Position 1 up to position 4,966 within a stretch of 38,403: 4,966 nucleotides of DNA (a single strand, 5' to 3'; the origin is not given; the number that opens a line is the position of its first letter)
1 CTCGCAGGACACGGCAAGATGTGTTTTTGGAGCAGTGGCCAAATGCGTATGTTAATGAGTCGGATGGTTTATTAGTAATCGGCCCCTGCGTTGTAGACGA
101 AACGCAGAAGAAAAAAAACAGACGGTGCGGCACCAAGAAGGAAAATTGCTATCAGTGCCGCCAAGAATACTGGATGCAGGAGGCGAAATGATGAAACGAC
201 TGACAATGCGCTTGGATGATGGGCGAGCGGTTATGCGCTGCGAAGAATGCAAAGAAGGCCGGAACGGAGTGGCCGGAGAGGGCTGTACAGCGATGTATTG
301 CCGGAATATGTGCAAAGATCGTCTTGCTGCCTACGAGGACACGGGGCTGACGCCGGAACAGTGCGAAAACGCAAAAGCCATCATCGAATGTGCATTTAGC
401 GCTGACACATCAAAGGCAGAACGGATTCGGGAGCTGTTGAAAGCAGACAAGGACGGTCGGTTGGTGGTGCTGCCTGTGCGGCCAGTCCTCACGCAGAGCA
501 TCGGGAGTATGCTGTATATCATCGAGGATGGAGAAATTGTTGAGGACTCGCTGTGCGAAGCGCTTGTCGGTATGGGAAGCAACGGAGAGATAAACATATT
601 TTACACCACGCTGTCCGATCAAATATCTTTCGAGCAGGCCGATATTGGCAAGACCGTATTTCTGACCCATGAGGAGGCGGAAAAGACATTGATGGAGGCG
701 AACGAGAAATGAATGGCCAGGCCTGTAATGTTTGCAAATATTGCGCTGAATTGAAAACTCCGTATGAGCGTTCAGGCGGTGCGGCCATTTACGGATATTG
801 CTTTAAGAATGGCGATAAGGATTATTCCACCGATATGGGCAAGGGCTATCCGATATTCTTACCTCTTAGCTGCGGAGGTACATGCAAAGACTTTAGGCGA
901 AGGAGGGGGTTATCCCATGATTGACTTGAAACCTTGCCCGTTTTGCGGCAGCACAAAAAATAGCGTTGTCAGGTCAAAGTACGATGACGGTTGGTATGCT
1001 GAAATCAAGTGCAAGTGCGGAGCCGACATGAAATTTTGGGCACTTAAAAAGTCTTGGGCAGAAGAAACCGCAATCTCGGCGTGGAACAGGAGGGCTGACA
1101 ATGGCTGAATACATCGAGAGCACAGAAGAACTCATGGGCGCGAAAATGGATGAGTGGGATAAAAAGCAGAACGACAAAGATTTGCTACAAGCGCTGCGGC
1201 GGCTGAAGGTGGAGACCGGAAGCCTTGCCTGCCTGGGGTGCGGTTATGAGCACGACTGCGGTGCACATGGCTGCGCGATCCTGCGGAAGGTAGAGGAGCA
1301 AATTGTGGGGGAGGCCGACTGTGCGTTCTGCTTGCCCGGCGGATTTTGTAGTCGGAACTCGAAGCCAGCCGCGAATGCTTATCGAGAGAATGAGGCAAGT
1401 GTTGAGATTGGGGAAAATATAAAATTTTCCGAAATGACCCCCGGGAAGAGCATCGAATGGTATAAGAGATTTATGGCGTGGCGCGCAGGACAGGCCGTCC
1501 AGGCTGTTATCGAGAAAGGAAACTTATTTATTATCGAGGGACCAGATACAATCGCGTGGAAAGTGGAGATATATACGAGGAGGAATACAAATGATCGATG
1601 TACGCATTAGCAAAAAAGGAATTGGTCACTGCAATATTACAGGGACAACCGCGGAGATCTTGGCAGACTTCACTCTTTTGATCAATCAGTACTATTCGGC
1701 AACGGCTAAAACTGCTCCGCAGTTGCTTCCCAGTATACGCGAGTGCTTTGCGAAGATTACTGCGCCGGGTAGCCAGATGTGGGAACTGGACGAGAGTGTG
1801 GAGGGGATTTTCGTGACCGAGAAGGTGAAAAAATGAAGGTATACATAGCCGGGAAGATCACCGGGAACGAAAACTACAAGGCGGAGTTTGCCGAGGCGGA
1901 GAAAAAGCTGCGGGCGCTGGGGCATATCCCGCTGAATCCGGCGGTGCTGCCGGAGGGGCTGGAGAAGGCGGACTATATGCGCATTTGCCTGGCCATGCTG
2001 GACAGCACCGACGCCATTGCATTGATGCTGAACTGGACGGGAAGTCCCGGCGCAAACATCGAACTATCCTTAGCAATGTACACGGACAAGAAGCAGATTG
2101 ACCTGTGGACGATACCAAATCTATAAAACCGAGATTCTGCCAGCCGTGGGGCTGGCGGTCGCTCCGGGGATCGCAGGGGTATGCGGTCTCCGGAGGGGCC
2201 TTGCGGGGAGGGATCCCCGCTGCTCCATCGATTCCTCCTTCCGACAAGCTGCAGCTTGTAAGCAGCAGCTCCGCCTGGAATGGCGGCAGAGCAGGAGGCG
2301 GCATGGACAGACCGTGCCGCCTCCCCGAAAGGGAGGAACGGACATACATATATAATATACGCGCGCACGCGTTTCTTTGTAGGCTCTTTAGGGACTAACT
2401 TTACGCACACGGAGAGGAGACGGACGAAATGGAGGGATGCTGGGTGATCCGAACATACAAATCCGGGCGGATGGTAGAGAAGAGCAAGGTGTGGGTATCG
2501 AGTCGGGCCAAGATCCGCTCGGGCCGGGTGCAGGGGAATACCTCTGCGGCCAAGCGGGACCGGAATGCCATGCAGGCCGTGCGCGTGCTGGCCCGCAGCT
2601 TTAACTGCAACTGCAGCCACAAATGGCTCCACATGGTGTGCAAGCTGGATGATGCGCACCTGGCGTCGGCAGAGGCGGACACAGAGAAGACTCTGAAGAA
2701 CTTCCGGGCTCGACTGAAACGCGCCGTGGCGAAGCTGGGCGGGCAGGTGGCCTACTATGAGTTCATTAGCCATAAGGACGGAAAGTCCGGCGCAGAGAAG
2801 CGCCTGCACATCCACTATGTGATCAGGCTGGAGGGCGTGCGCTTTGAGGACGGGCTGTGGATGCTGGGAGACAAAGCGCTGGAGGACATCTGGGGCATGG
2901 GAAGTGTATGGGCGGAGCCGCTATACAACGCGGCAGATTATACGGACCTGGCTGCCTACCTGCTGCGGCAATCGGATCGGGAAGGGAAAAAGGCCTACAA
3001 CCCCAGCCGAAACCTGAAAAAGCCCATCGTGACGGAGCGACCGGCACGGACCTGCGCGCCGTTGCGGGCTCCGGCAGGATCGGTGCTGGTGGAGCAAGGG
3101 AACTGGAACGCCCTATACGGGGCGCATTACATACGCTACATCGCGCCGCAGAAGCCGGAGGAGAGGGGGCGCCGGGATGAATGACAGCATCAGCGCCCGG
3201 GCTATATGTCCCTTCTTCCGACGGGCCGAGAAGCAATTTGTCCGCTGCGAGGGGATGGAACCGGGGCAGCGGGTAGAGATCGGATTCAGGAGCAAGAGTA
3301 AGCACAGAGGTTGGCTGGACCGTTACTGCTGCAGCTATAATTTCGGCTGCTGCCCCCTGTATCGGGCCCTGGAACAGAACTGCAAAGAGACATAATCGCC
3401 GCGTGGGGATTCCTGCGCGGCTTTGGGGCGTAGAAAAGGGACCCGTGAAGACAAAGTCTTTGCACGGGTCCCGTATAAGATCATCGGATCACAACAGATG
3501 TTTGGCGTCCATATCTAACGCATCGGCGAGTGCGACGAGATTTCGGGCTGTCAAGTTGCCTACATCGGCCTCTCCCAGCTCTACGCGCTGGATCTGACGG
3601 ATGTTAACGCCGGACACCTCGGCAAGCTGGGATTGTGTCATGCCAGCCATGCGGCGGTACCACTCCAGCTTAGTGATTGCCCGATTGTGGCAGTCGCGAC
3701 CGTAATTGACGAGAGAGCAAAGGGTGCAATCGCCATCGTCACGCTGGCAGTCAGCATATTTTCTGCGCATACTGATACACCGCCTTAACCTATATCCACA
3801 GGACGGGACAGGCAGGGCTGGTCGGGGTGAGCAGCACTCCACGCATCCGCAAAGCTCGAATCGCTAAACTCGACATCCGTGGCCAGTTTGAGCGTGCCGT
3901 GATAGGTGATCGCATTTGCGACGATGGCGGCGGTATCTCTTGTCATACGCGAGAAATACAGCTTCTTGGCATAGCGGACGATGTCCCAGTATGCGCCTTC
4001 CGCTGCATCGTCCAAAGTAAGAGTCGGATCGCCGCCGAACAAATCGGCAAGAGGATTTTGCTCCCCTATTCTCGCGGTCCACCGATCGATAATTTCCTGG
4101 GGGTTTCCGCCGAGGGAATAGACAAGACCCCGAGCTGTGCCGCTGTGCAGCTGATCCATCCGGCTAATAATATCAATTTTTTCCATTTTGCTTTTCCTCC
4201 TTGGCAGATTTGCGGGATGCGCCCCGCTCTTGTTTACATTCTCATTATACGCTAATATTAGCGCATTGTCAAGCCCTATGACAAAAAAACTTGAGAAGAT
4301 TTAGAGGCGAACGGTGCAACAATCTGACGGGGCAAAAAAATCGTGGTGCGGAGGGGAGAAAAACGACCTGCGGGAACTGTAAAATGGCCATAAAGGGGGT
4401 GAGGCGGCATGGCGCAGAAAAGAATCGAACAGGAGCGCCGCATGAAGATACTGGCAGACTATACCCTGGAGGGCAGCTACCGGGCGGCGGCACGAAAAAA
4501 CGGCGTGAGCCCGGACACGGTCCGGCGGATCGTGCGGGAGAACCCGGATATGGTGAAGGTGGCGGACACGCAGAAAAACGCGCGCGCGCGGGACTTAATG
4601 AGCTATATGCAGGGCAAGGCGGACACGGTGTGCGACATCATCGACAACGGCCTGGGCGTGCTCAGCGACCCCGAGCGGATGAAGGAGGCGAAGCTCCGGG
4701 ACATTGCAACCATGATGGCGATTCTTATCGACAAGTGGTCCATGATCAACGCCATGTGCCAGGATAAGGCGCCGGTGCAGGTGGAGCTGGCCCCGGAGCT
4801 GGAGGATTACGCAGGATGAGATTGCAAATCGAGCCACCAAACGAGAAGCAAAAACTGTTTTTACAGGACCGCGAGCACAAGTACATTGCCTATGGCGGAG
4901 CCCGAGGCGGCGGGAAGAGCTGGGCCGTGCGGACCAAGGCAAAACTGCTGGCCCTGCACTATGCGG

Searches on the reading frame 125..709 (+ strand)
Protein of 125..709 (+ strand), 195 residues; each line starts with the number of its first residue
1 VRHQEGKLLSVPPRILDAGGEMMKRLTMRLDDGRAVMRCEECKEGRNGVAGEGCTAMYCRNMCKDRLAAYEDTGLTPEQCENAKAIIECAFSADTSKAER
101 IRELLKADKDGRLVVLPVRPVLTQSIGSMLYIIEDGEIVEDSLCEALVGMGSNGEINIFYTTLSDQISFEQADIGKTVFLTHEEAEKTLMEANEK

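Call 79: search_protein_families(library=phrogs, proteins=[window:125-709:+], max_evalue=0.001)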
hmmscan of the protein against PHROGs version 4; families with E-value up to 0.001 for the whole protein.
window:125-709:+ (195 aa): 1 family
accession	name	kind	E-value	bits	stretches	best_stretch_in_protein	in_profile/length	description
phrog_38832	-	unknown function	4.2e-16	60.3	1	64-190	38-181/186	-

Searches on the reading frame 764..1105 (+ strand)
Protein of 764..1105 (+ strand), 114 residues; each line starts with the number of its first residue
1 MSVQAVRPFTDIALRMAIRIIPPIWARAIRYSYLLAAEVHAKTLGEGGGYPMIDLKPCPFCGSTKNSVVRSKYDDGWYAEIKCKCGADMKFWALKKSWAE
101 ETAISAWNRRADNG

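Call 79: search_protein_families(library=phrogs, proteins=[window:764-1105:+], max_evalue=0.001)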
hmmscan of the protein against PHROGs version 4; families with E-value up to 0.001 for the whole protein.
window:764-1105:+ (114 aa): 2 families
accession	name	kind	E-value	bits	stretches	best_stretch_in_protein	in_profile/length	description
phrog_599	-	moron, auxiliary metabolic gene and host takeover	5.1e-12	47.5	1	52-112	71-128/262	Lar-like restriction alleviation protein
phrog_19812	-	unknown function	2.5e-05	25.7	1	53-113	4-54/138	-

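Call 97: search_protein_families(library=pfam, proteins=[window:764-1105:+], max_evalue=0.001)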
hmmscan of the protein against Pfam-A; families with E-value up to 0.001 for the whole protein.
window:764-1105:+ (114 aa): 1 family
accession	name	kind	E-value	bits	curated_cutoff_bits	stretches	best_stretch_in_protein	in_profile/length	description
PF14354.12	Lar_restr_allev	-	1.6e-10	41.5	28.6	1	53-111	1-58/58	Restriction alleviation protein Lar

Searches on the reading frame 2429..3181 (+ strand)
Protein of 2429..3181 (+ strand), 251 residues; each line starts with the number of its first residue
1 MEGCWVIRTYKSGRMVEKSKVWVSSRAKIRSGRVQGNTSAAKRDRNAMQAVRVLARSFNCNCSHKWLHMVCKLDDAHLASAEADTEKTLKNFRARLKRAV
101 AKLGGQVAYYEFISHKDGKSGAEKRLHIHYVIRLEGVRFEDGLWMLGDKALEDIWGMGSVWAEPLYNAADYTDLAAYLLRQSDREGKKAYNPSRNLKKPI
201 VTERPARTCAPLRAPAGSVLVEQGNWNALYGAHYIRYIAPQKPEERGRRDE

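Call 79: search_protein_families(library=phrogs, proteins=[window:2429-3181:+], max_evalue=0.001)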
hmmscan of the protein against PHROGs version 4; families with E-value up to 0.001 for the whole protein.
window:2429-3181:+ (251 aa): 1 family
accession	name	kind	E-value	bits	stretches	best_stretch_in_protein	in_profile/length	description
phrog_3584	-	DNA, RNA and nucleotide metabolism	4.8e-34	119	1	2-222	2-218/265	replication initiation protein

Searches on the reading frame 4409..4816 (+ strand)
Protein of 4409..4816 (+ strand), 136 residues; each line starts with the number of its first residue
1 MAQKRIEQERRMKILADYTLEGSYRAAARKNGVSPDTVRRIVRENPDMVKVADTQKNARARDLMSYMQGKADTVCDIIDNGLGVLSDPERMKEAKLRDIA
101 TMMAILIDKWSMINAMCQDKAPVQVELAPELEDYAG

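Call 79: search_protein_families(library=phrogs, proteins=[window:4409-4816:+], max_evalue=0.001)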
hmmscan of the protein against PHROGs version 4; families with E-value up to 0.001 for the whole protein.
window:4409-4816:+ (136 aa): 1 family
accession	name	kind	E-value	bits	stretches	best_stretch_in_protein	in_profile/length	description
phrog_4044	-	head and packaging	6.3e-05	23.5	1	2-48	20-66/180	terminase small subunit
